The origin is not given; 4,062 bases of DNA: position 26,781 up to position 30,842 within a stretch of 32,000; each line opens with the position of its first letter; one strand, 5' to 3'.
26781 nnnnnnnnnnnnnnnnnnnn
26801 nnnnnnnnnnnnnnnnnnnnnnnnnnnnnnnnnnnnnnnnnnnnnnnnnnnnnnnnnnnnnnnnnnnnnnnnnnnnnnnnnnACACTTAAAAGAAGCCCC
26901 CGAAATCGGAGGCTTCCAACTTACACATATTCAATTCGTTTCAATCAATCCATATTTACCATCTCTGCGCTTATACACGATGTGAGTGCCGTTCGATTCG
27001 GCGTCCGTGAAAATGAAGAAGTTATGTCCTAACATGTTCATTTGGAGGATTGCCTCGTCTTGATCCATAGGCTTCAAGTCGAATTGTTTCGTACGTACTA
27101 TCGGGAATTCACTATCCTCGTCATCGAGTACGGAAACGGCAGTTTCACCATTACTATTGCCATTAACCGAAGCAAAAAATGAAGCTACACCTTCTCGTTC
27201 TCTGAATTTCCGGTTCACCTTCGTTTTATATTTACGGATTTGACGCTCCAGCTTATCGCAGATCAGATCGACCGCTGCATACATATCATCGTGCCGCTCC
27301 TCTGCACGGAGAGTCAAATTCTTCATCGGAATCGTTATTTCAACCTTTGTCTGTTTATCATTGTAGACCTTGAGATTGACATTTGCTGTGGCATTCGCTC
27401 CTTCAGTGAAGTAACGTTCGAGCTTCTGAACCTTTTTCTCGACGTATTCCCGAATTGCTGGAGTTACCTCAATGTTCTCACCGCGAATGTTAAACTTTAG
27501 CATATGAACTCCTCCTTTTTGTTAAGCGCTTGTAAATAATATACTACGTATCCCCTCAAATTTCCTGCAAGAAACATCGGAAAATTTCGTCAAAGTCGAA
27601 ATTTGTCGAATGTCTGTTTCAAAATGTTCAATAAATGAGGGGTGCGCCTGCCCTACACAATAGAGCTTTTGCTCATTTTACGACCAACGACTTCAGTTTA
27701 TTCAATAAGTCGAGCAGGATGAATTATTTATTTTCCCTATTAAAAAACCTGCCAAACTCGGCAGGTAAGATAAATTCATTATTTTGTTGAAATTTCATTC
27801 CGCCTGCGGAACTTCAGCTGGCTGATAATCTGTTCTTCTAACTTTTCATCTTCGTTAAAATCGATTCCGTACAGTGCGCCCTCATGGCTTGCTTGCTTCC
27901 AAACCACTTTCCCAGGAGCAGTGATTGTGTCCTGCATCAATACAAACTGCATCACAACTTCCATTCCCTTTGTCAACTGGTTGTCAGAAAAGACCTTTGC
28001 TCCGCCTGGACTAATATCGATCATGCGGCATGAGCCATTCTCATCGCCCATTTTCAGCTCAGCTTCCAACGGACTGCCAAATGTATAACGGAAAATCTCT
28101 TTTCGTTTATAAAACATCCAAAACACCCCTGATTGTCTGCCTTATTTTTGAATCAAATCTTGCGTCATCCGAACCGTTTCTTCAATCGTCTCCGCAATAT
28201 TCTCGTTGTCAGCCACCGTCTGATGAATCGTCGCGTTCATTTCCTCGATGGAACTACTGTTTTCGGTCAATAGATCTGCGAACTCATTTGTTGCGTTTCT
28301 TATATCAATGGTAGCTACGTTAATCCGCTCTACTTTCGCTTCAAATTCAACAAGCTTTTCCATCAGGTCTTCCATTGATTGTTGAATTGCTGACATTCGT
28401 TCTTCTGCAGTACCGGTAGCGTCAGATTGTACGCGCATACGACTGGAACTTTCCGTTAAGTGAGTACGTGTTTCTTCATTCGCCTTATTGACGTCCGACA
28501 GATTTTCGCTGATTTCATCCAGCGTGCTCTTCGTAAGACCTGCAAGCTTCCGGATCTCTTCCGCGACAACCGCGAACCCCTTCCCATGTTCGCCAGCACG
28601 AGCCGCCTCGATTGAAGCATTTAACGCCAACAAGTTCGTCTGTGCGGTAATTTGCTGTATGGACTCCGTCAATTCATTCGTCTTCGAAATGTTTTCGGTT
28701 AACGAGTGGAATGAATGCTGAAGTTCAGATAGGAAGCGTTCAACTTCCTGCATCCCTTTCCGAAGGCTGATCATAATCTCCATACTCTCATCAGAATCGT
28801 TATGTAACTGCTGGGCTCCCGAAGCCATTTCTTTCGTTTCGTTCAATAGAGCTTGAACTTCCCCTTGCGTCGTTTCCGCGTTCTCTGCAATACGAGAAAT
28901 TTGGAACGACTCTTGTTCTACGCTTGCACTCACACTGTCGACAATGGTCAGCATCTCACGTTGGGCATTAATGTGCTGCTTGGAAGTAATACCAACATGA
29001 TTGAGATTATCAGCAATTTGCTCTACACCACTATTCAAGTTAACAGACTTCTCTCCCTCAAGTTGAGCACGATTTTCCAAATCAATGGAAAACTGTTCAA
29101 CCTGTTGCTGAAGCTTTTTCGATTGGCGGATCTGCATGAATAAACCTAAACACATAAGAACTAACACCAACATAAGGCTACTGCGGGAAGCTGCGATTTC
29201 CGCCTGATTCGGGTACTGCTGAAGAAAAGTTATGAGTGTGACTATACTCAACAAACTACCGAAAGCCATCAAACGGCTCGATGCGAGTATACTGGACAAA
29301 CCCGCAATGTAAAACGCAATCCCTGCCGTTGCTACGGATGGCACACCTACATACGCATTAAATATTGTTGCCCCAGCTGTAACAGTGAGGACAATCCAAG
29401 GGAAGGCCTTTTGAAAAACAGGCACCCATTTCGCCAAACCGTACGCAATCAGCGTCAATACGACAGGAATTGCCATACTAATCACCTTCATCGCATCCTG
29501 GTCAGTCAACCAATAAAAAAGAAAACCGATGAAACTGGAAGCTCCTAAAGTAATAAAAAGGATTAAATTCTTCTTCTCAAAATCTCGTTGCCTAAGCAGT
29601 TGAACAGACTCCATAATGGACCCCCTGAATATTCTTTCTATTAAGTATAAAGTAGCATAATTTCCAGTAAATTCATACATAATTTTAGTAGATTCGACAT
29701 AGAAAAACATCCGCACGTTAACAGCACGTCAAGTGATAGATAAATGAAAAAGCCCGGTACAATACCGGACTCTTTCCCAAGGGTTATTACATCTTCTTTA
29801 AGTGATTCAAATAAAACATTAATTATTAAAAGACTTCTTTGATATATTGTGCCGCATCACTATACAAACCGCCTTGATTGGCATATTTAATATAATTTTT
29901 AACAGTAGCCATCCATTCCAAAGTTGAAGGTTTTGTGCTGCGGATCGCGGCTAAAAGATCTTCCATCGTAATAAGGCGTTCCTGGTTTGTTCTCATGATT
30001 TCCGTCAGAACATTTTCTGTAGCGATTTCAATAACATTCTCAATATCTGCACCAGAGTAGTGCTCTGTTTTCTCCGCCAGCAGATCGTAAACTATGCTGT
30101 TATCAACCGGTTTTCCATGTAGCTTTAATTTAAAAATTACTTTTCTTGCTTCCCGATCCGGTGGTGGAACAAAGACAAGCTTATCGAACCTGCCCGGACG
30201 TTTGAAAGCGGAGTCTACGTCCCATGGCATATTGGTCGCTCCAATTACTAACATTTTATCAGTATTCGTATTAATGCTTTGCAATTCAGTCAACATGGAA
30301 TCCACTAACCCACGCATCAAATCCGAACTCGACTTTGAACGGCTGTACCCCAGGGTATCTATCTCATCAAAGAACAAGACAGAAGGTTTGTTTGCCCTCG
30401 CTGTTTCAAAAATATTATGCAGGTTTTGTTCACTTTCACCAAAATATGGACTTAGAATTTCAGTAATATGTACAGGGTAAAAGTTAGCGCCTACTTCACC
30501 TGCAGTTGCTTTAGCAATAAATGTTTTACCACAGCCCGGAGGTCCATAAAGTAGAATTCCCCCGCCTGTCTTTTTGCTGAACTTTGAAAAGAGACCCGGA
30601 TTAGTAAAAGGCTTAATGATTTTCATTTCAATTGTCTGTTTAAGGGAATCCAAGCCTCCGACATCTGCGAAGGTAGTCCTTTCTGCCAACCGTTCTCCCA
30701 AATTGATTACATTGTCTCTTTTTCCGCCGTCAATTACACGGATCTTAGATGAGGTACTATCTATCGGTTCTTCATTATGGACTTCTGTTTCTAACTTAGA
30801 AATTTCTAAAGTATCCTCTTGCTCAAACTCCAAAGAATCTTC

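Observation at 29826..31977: Candidate uncharacterised system: membrane protein, TPR protein and a Vps4/spastin-like TPR(MIT)-linker-AAA unfoldase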

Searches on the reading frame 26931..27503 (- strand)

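Call 80: search_protein_families(library=pfam, proteins=[window:26931-27503:-], max_evalue=0.00001)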
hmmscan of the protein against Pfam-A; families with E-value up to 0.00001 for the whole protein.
window:26931-27503:- (190 aa): 2 families
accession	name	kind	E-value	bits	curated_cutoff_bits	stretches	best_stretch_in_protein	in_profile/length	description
PF02482.25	Ribosomal_S30AE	-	1.1e-30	106.6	23.7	1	5-96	2-87/88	Sigma 54 modulation protein / S30EA ribosomal protein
PF16321.10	Ribosom_S30AE_C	-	4.9e-27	93.8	25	1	131-186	2-57/57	Sigma 54 modulation/S30EA ribosomal protein C terminus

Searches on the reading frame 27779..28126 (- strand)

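Call 80: search_protein_families(library=pfam, proteins=[window:27779-28126:-], max_evalue=0.00001)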
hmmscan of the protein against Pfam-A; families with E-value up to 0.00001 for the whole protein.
window:27779-28126:- (115 aa): 1 family
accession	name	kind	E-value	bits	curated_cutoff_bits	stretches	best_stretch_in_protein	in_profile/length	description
PF07238.19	PilZ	-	1.2e-14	54.9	22.5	1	12-104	6-99/102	PilZ domain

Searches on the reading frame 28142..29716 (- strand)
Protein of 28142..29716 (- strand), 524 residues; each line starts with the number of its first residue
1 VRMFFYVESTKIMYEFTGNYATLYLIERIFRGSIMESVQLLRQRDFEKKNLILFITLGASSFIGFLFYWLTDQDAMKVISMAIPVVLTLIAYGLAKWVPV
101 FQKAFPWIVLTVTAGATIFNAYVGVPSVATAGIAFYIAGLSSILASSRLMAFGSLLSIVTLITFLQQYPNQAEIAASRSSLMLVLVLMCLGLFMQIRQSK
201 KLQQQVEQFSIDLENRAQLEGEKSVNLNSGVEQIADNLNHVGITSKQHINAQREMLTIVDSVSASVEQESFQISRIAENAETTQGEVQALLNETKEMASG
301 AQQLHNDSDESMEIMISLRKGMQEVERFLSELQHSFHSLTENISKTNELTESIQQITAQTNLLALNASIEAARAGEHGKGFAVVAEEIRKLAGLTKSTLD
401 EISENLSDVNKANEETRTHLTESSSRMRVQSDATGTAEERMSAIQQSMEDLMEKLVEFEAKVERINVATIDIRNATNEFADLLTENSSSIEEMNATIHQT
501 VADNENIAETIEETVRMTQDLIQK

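Call 80: search_protein_families(library=pfam, proteins=[window:28142-29716:-], max_evalue=0.00001)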
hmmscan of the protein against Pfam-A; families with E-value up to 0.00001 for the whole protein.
window:28142-29716:- (524 aa): 1 family
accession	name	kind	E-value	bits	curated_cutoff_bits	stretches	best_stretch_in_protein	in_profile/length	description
PF00015.26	MCPsignal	-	1.3e-29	103.7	34.6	1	325-481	14-170/172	Methyl-accepting chemotaxis protein (MCP) signalling domain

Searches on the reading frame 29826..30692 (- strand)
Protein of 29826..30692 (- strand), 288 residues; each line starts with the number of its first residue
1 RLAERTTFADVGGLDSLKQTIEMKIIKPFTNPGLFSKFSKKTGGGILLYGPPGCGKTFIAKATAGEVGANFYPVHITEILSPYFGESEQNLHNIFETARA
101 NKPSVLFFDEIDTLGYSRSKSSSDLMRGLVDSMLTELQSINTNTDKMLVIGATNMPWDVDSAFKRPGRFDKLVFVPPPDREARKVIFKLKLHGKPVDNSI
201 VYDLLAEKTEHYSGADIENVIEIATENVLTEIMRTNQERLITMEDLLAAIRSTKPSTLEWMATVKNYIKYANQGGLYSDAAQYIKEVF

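Call 85: search_solved_structures(query=window:29826-30692:-, max_evalue=1e-40, show_alignments=1)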
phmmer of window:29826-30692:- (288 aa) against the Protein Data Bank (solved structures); distinct sequences matched with E-value up to 1e-40: 83 (the best 60 are shown).
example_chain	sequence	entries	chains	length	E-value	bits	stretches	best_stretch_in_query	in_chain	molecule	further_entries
9m4n_A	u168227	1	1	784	7.6e-94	317.3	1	7-234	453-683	Cell division control protein 48 homolog A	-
9m3v_A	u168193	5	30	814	8.6e-94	317.1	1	7-234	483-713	Cell division control protein 48 homolog A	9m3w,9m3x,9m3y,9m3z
5vc7_A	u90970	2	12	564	1.9e-93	316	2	8-259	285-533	VCP-like ATPase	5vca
5g4g_A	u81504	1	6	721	6.1e-93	314.4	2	8-259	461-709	VCP-LIKE ATPASE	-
5g4f_A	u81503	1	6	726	6.2e-93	314.3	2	8-259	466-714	VCP-LIKE ATPASE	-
6oaa_B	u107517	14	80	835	3.2e-92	312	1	6-235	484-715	Cell division control protein 48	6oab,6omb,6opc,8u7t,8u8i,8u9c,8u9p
8dar_A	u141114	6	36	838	3.2e-92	312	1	6-235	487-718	Cell division control protein 48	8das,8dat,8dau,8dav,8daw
6oa9_A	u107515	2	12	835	8.3e-92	310.6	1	6-235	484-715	Cell division control protein 48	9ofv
7wub_D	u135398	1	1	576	4.3e-91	308.3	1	5-234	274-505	Transitional endoplasmic reticulum ATPase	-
7wub_C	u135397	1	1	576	4.4e-91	308.3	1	5-234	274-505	Transitional endoplasmic reticulum ATPase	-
7rlb_A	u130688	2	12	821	7.2e-91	307.6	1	5-234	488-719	Transitional endoplasmic reticulum ATPase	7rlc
1r7r_A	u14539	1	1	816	9.9e-91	307.1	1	5-234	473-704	Transitional endoplasmic reticulum ATPase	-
7rlj_A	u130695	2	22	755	1e-90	307.1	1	5-234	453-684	Transitional endoplasmic reticulum ATPase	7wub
8yka_A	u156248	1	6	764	1e-90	307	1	5-234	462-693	Transitional endoplasmic reticulum ATPase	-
7y4w_A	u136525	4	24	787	1.2e-90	306.9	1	5-234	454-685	Transitional endoplasmic reticulum ATPase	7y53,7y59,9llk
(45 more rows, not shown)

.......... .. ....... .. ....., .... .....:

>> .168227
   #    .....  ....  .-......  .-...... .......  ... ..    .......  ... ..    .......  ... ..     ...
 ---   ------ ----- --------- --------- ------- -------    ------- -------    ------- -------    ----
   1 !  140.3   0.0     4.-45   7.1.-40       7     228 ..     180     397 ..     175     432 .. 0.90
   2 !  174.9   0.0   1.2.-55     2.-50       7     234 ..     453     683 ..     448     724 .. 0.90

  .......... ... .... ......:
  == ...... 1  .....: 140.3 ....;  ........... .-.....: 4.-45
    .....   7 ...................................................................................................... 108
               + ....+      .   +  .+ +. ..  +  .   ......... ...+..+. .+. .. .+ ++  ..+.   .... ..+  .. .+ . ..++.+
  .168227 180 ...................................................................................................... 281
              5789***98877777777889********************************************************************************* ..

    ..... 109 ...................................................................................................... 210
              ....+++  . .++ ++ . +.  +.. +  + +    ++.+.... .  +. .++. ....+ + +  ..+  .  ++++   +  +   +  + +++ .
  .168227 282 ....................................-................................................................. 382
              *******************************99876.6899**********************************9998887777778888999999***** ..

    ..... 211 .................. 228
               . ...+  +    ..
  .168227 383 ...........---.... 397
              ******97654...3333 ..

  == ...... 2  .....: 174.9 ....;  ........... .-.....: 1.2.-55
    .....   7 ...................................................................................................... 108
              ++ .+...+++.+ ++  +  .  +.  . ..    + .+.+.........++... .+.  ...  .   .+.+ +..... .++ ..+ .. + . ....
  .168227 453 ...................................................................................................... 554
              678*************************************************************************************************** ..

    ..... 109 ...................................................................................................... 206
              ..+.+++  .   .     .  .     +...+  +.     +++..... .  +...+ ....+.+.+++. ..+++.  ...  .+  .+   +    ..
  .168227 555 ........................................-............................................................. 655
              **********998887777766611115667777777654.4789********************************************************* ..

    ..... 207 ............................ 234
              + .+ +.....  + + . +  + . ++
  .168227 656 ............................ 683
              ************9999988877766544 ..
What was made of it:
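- On Classical AAA (PF00004) ATPases: The motifs align residue by residue with CDC48A D2 (call 85).
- All ATPase motor motifs align with CDC48A D2 at 175 bits (call 85).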
